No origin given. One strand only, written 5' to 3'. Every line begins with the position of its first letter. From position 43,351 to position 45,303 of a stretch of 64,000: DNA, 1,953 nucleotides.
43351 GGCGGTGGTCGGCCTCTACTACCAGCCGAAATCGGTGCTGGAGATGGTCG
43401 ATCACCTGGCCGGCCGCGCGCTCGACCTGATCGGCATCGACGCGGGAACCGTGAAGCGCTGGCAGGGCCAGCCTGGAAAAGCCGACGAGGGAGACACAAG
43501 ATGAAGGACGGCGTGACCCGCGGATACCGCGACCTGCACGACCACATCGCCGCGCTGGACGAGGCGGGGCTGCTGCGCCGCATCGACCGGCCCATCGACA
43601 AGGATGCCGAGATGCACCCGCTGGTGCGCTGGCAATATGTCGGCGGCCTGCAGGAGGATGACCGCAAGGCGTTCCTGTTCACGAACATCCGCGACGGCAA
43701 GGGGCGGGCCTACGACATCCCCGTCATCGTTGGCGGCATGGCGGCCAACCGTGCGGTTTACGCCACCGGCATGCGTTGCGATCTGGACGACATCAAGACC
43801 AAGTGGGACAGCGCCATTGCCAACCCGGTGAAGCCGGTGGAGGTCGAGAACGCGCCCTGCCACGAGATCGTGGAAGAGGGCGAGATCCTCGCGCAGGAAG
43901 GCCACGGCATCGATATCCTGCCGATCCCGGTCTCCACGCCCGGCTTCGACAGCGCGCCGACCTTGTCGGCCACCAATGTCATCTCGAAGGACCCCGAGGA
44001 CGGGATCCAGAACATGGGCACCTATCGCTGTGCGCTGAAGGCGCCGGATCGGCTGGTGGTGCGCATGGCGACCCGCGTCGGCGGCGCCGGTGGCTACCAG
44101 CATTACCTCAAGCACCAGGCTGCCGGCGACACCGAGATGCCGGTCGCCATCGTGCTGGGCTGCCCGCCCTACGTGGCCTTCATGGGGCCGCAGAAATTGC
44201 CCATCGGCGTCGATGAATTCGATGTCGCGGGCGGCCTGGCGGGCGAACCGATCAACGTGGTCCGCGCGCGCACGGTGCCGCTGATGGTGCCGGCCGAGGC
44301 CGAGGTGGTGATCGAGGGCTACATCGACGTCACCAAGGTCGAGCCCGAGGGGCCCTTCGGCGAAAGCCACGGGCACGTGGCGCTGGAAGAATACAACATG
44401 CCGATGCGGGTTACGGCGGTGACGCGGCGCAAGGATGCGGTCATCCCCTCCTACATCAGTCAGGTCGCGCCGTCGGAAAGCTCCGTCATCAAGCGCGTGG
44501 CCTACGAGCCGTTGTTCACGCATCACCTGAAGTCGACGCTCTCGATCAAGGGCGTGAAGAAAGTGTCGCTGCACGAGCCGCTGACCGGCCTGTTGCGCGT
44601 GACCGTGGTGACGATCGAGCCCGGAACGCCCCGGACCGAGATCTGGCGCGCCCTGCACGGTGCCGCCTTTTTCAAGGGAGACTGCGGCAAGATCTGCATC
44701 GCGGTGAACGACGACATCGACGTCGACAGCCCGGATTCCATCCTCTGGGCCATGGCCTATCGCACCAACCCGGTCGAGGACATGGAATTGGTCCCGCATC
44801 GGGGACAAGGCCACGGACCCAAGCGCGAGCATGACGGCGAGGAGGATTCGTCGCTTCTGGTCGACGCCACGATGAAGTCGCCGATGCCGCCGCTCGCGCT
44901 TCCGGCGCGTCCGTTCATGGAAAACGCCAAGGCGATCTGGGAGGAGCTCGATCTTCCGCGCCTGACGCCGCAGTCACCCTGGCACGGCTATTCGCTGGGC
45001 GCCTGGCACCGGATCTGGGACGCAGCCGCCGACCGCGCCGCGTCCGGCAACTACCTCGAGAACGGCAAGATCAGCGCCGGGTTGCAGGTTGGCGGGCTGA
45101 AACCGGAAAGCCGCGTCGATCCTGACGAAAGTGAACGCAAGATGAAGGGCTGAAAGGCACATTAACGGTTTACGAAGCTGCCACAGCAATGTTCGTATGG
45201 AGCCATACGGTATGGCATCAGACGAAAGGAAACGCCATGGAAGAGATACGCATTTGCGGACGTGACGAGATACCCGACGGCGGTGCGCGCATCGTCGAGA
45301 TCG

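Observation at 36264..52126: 16-gene translationally coupled operon I cannot assign to a known pathway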

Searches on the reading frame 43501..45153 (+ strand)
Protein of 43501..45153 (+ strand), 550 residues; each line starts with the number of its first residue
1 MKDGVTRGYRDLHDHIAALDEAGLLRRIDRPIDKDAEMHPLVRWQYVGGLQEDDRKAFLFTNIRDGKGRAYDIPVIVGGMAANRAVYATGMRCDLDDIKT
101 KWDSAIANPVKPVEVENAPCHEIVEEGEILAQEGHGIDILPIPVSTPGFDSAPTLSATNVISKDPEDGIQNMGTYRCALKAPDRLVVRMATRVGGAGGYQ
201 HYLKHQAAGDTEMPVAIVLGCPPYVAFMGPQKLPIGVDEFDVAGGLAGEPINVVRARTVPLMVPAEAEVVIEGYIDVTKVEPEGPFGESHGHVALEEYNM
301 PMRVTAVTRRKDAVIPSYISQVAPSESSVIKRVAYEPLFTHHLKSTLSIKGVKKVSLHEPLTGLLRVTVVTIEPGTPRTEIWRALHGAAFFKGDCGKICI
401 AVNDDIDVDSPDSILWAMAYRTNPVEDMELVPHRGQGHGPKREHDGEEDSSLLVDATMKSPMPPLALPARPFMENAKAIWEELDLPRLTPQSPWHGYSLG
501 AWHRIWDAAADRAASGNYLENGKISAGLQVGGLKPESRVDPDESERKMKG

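Call 5: search_protein_families(library=pfam, proteins=[window:43501-45153:+], max_evalue=0.01)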
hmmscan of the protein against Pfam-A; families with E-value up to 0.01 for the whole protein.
window:43501-45153:+ (550 aa): 3 families
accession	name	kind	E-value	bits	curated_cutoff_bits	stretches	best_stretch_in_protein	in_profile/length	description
PF01977.22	UbiD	-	5e-48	163.4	23.3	1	114-318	4-201/206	3-octaprenyl-4-hydroxybenzoate carboxy-lyase Rift-related domain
PF20696.2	UbiD_C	-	1.1e-10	42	24.2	1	341-455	14-126/127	3-octaprenyl-4-hydroxybenzoate carboxy-lyase C-terminal domain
PF20695.2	UbiD_N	-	1.7e-05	25.2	24.3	1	16-96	1-68/78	3-octaprenyl-4-hydroxybenzoate carboxy-lyase N-terminal domain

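Call 7: search_protein_families(library=ncbifam, proteins=[window:43501-45153:+], max_evalue=0.001)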
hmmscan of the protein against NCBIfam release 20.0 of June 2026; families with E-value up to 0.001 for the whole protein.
window:43501-45153:+ (550 aa): 7 families
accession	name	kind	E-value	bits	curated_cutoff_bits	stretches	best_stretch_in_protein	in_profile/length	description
TIGR00148.1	TIGR00148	subfamily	1e-58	199.1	244.85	1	13-433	2-412/438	UbiD family decarboxylase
TIGR03701.1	mena_SCO4490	equivalog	8.2e-45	153.3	495.9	1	15-428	2-411/433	menaquinone biosynthesis decarboxylase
NF041204.1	VdcC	exception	1.1e-42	146.1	650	1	9-459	1-438/467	non-oxidative hydroxyarylic acid decarboxylases subunit C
NF008175.0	PRK10922.1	equivalog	6.2e-37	127.2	788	1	94-431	106-430/497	4-hydroxy-3-polyprenylbenzoate decarboxylase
TIGR02724.1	phenyl_P_beta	equivalog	4.6e-27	94.5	468.95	1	11-456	2-439/472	phenylphosphate carboxylase subunit beta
NF041219.1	BagN_FevL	exception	9.5e-26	90.3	1000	1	7-429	15-439/502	bagremycin/ferroverdin biosynthesis UbiD family decarboxylase BagN/FevL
TIGR02723.1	phenyl_P_alpha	equivalog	1.6e-19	69.9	564.6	1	15-427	13-409/485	phenylphosphate carboxylase subunit alpha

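Call 12: find_encoding_contigs(protein=window:43501-45153:+, flank=10000, max_places=6)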
Protein window:43501-45153:+ (550 aa): 8 contigs read that carry it; 4 places shown.
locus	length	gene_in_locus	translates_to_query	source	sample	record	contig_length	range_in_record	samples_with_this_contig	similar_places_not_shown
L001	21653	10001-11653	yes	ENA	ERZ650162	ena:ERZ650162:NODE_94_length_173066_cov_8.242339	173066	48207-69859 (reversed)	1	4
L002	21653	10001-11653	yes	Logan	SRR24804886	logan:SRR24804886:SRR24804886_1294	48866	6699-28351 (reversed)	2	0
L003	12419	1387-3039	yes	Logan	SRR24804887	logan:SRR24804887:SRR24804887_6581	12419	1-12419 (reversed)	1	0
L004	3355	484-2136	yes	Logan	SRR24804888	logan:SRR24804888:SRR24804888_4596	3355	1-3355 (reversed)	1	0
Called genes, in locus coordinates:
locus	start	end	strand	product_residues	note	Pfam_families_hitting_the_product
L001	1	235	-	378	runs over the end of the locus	PF07690:MFS_1, PF06779:MFS_4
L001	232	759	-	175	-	PF00440:TetR_N, PF16925:TetR_C_13 (weak)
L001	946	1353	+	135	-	PF01042:Ribonuc_L-PSP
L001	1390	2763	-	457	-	PF00392:GntR, PF00155:Aminotran_1_2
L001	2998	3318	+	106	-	PF07978:NIPSNAP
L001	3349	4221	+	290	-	PF00941:FAD_binding_5, PF03450:CO_deh_flav_C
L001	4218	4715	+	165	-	PF00111:Fer2, PF13085:Fer2_3 (weak), PF01799:Fer2_2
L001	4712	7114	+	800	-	PF01315:Ald_Xan_dh_C, PF02738:MoCoBD_1, PF20256:MoCoBD_2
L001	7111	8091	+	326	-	PF04909:Amidohydro_2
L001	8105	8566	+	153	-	PF10604:Polyketide_cyc2, PF11485:STK_08120-like (faint), PF06240:COXG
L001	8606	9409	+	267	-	PF00561:Abhydrolase_1, PF12697:Abhydrolase_6, PF12146:Hydrolase_4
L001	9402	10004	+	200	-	PF02441:Flavoprotein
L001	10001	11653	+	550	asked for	PF20695:UbiD_N (faint), PF01977:UbiD, PF20696:UbiD_C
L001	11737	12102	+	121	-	PF00355:Rieske, PF13806:Rieske_2 (weak), PF22543:Rieske_4 (faint)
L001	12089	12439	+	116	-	-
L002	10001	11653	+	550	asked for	PF20695:UbiD_N (faint), PF01977:UbiD, PF20696:UbiD_C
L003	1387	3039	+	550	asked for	PF20695:UbiD_N (faint), PF01977:UbiD, PF20696:UbiD_C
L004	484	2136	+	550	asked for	PF20695:UbiD_N (faint), PF01977:UbiD, PF20696:UbiD_C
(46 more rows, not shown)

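Call 13: find_homologous_proteins(query=window:43501-45153:+, max_evalue=1e-20)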
Query window:43501-45153:+ (550 aa): 8000 proteins with E <= 1e-20 among 8000 candidates; the best 120 are listed.
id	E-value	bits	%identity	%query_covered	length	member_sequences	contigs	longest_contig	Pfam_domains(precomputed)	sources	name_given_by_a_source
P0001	0.0e+0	1271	100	100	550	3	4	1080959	PF20696.3,PF01977.23,PF20695.3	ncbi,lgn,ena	-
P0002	0.0e+0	1148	90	100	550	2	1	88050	PF20696.3,PF01977.23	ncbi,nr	ncbi:UbiD family decarboxylase [Rhodobacterales bacterium HKCCE2091]|nr:UbiD family decarboxylase [R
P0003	0.0e+0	1140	89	100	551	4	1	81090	PF20696.3,PF01977.23,PF20695.3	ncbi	-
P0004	0.0e+0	1139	89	100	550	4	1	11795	PF20696.3,PF01977.23,PF20695.3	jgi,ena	-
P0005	0.0e+0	1137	89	99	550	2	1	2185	PF20696.3,PF01977.23,PF20695.3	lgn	-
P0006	0.0e+0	1120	88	100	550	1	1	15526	PF20696.3,PF01977.23,PF20695.3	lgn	-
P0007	0.0e+0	1117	86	99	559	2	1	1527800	PF20696.3,PF01977.23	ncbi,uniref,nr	ncbi:carboxylase [Agaricicola taiwanensis]|uniref:Carboxylase n=2 Tax=Agaricicola taiwanensis TaxID=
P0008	0.0e+0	1105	86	99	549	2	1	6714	PF20696.3,PF01977.23,PF20695.3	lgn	-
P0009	0.0e+0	1103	86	100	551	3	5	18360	PF20696.3,PF01977.23,PF20695.3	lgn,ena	-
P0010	0.0e+0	1096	86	100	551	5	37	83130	PF20696.3,PF01977.23,PF20695.3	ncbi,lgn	-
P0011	0.0e+0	1087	85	100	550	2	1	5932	PF20696.3,PF01977.23,PF20695.3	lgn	-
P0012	0.0e+0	1083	84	100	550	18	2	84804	PF20696.3,PF01977.23,PF20695.3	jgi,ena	-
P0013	0.0e+0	1082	85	100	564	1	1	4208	PF20696.3,PF01977.23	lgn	-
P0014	0.0e+0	1060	82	100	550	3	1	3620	PF20696.3,PF01977.23,PF20695.3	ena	-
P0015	0.0e+0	1058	83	99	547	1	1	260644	PF20696.3,PF01977.23,PF20695.3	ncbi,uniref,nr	ncbi:UbiD family decarboxylase [Lutibaculum baratangense]|uniref:3-polyprenyl-4-hydroxybenzoate carb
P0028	0.0e+0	1038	81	99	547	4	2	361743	PF20696.3,PF01977.23,PF20695.3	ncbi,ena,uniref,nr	ncbi:UbiD family decarboxylase [Salipiger marinus]|uniref:UbiD family decarboxylase n=1 Tax=Salipige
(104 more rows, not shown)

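Call 14: search_solved_structures(query=window:43501-45153:+, max_evalue=0.00001)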
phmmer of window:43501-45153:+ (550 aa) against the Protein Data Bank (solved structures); distinct sequences matched with E-value up to 0.00001: 40.
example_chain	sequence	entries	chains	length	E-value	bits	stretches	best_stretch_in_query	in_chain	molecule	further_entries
6h6x_B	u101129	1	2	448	5e-36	127.6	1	12-463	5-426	3-polyprenyl-4-hydroxybenzoate decarboxylase and related decarboxylases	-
6h6v_A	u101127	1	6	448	2.7e-34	121.9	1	12-463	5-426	3-polyprenyl-4-hydroxybenzoate decarboxylase and related decarboxylases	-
2idb_A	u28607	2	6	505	2.2e-31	112.3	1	115-438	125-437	3-octaprenyl-4-hydroxybenzoate carboxy-lyase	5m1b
5m1c_A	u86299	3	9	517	2.4e-31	112.1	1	115-436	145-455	3-octaprenyl-4-hydroxybenzoate carboxy-lyase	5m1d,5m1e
7pda_A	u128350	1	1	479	8.1e-28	100.5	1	83-431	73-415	UbiD family decarboxylase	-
7nf0_A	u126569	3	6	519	4.4e-26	94.8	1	15-427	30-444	Ferulic acid decarboxylase 1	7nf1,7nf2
6da6_A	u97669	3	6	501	5.7e-26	94.4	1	9-320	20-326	UbiD-like decarboxylase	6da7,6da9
7ney_A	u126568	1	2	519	1.7e-24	89.6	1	16-427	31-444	Ferulic acid decarboxylase 1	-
7ae4_A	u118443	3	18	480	1.1e-23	86.9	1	7-469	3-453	Phenolic acid decarboxylase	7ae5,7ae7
9gqr_A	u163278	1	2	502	8.5e-22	80.6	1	14-428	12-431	decarboxylase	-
8oed_A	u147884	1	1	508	3.6e-21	78.5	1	205-443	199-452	Ferulic acid decarboxylase 1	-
7nf3_A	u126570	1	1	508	4.5e-21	78.2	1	204-443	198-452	Ferulic acid decarboxylase 1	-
6r2z_A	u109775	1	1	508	4.9e-21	78.1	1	204-443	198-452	Ferulic acid decarboxylase 1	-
5o3m_A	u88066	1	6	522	5.7e-21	77.9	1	6-432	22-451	Protocatechuate decarboxylase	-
4za4_A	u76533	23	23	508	6.4e-21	77.7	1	204-443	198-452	Fdc1 | Putative uncharacterized protein An03g06590 | A niger Fdc1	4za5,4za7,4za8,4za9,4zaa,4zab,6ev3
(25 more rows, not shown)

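Call 26: find_related_loci(query=A1, collection=genome_contigs, flank=10000)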
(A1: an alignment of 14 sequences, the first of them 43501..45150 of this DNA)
Query A1 (550 aa) in genome_contigs; peptide patterns used: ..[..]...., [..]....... (x = any residue, [..] = any of these).
598 stretches matched a pattern (row limit reached: there are more); 578 encode a relative of the query (tblastn E <= 1e-3); the best 80 are kept; 80 distinct loci.
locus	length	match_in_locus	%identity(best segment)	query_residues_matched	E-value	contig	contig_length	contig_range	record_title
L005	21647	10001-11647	90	1-549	0e+0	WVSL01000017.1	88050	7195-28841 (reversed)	Rhodobacterales bacterium HKCCE2091 NODE_17, whole genome shotgun sequence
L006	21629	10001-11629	89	7-549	0e+0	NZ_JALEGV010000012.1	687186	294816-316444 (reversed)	MAG: Oricola sp. isolate HH_bin22 k97_55434, whole genome shotgun sequence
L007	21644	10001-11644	84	1-548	0e+0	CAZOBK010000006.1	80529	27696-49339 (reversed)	MAG TPA_asm: uncultured Roseicyclus sp. isolate binchicken_co13_317 genome assembly, contig: NODE_179_length_80529_cov_3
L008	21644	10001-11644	84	1-548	0e+0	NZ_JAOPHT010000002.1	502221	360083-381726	Roseicyclus sediminis strain SDUM158016 scaffold_2_length=502222, whole genome shotgun sequence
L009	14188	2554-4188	80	1-545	0e+0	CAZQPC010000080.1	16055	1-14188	MAG TPA_asm: uncultured Magnetovibrio sp. isolate binchicken_co46_96 genome assembly, contig: NODE_6821_length_16055_cov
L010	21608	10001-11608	79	7-542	0e+0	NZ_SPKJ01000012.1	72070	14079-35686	Propylenella binzhouense strain L72 scaffold12.1-size72070, whole genome shotgun sequence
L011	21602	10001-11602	75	9-542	0e+0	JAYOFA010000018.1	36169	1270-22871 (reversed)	MAG: Candidatus Puniceispirillum sp. isolate 139552_S154_concoct_bins.tsv.073 NODE_1161_length_36169_cov_56.891206, whol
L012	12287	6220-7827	76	7-542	0e+0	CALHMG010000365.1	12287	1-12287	MAG: uncultured Gammaproteobacteria bacterium isolate R2_Bin_MAXBIN__073_sub_1 genome assembly, contig: c_000003696144,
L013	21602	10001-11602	77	9-542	0e+0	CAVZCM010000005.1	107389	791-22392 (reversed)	MAG: uncultured proteobacterium isolate MFD01721.bin.1.380 genome assembly, contig: contig_23569, whole genome shotgun s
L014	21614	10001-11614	74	5-542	0e+0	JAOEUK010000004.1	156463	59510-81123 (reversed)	Candidatus Puniceispirillum sp. isolate AH-135-F23 AH-135-F23_NODE_4, whole genome shotgun sequence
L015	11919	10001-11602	74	9-542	0e+0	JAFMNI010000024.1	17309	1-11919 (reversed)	MAG: Candidatus Puniceispirillum sp. isolate DEBay_Sum29NL08_38 NODE_2334_length_17309_cov_17.7214, whole genome shotgun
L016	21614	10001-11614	75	7-545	0e+0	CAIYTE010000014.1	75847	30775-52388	MAG: uncultured Rhizobiales bacterium isolate Umea2_bin-1947 genome assembly, contig: bin-1947:014/197, whole genome sho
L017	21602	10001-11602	74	9-542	0e+0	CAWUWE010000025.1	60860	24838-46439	MAG: uncultured Alphaproteobacteria bacterium isolate HER19_SLD_250_bin_12_1 genome assembly, contig: HER19_SLD_250_bin_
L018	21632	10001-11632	76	7-550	0e+0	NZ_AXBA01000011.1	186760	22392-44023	Azorhizobium doebereinerae UFLA1-100 YU1DRAFT_scaffold_8.9_C, whole genome shotgun sequence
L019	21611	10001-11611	75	6-542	0e+0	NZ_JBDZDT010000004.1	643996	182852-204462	Aquabacter sp. CN5-332 contig4, whole genome shotgun sequence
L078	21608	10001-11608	73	7-542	0e+0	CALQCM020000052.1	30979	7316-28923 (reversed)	MAG: Chitinophaga pinensis isolate HRS-HS12-bin-37 genome assembly, contig: HRSG-H12-C1509, whole genome shotgun sequenc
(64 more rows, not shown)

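Call 59: search_dna_similar(query=window:43501-45150:+, collection=plasmids, mode=protein, max_rows=40, max_evalue=1e-20)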
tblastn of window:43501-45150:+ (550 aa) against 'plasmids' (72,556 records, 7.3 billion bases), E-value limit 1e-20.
Records with a match: 306; places in all: 335; records where one place covers at least 80% of the query: 60.
Best place of each record, by identity: <60% 306.
By first word of the organism name: Sinorhizobium 122; Agrobacterium 18; Paracoccus 17; Ensifer 12; Rhizobium 11; Paraburkholderia 10; Caballeronia 9; Streptomyces 8; Roseibium 7; Burkholderia 6; and 39 more.
By predicted mobility (MOB-suite, as given by PLSDB): non-mobilizable 150; mobilizable 80; conjugative 76.
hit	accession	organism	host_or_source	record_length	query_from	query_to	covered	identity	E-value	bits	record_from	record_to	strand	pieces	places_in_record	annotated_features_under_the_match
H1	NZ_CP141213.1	Sinorhizobium meliloti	alfalfa,Isolate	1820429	1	537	98%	55.1%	0e+0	625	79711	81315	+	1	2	none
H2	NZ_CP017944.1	Phyllobacterium zundukense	Oxytropis triphylla,cell culture,root ...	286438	11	537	96%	56.2%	5e-160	613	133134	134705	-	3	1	none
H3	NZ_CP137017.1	Sinorhizobium fredii GR64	Phaseolus vulgaris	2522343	1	537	98%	54.9%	0e+0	622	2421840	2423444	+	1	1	record has no annotation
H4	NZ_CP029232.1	Sinorhizobium fredii CCBAU 45436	Glycine max,cell culture,plant root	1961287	11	537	96%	55.6%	0e+0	623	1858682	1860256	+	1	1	record has no annotation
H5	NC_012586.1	Sinorhizobium fredii NGR234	-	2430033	11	537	96%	55.6%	0e+0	622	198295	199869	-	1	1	record has no annotation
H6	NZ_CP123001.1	Neorhizobium petrolearium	single cell,petroleum contaminated soil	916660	11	537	96%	55.4%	0e+0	621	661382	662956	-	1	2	UbiD family decarboxylase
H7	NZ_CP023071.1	Sinorhizobium fredii CCBAU 83666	G.max,nodule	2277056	11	537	96%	55.4%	0e+0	619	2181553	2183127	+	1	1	record has no annotation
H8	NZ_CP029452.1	Sinorhizobium fredii CCBAU 25509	Glycine soja,cell culture,plant root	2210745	11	537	96%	55.4%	0e+0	619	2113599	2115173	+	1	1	record has no annotation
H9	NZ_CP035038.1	Sinorhizobium fredii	single cell,soil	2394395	11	537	96%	55.4%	0e+0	619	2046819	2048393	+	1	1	none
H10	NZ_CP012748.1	Paraburkholderia caribensis MBA4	soil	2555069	7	531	95%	48.0%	5e-163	521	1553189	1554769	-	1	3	none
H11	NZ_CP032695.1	Rhizobium jaguaris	Calliandra grandiflora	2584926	11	439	78%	55.9%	4e-161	515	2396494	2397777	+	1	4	none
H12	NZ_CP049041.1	Pseudohalocynthiibacter aestuariivivens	pure culutre,Seawater recirculating ...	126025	2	465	84%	29.3%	1e-26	122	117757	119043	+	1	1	UbiD family decarboxylase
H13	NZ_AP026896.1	Aeromonas caviae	Microbe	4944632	4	485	88%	27.4%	1e-33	144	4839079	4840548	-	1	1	none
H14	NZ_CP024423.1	Paracoccus yeei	Homo sapiens,single cell,skin swab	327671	9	431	77%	31.2%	2e-29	131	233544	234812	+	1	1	UbiD family decarboxylase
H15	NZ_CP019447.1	Kosakonia cowanii JCM 10956 = DSM 18146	-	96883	9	483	86%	27.7%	2e-30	134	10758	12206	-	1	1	ubiD: 4-hydroxy-3-polyprenylbenzoate decarboxylase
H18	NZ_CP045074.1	Paracoccus kondratievae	genome assembly,the fermentation ...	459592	9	431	77%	30.9%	1e-25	119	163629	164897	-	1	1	UbiD family decarboxylase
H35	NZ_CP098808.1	Ensifer adhaerens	whole organism,soil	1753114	6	431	77%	29.2%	1e-33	144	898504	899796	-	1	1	none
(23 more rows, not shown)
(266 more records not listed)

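Call 60: get_annotated_region(hit=H18, flank=12000)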
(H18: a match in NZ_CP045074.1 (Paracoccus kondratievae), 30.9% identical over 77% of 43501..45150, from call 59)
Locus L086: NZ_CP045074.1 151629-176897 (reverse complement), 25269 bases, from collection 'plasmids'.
description: Paracoccus kondratievae strain BJQ0001 plasmid unnamed1, complete sequence
organism: Paracoccus kondratievae (NCBI taxid 135740)
taxonomy: Bacteria; Pseudomonadota; Alphaproteobacteria; Rhodobacterales; Paracoccaceae; Paracoccus; Paracoccus kondratievae
host: -; source: genome assembly,the fermentation starter of Baijiu; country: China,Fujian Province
typing (MOB-suite, as given by PLSDB): non-mobilizable
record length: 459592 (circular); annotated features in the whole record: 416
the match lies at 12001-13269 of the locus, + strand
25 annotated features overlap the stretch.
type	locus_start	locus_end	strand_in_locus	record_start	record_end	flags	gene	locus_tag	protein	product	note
CDS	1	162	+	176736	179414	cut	-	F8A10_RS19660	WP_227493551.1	MFS transporter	-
CDS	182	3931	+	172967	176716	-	-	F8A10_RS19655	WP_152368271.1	nitrate reductase subunit alpha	GO:0009061 - anaerobic respiration [Evidence IEA]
CDS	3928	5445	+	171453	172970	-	narH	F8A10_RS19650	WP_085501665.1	nitrate reductase subunit beta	GO:0009061 - anaerobic respiration [Evidence IEA]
CDS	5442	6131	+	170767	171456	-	narJ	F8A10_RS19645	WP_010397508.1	nitrate reductase molybdenum cofactor assembly chaperone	GO:0051131 - chaperone-mediated protein complex assembly [Evidence IEA]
CDS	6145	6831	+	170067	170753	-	narI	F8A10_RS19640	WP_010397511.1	respiratory nitrate reductase subunit gamma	GO:0019645 - anaerobic electron transport chain [Evidence IEA]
CDS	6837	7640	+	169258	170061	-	-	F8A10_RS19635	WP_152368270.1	peptidylprolyl isomerase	-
CDS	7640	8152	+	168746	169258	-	-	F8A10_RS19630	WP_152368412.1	DUF2478 domain-containing protein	-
CDS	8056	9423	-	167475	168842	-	-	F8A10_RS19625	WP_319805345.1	NnrS family protein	-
CDS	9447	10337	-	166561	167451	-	-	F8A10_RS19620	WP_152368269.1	U32 family peptidase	GO:0006744 - ubiquinone biosynthetic process [Evidence IEA]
CDS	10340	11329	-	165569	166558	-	-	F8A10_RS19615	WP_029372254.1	peptidase U32 family protein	-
CDS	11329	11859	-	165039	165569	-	-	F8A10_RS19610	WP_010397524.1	SCP2 sterol-binding domain-containing protein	-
CDS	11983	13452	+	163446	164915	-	-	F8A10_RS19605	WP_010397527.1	UbiD family decarboxylase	-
CDS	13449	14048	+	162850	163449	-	-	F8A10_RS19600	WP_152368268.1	UbiX family flavin prenyltransferase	-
CDS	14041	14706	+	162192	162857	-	ric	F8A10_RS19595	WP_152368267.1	iron-sulfur cluster repair di-iron protein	GO:0030091 - protein repair [Evidence IEA]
CDS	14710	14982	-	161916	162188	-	-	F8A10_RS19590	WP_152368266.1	DUF6522 family protein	-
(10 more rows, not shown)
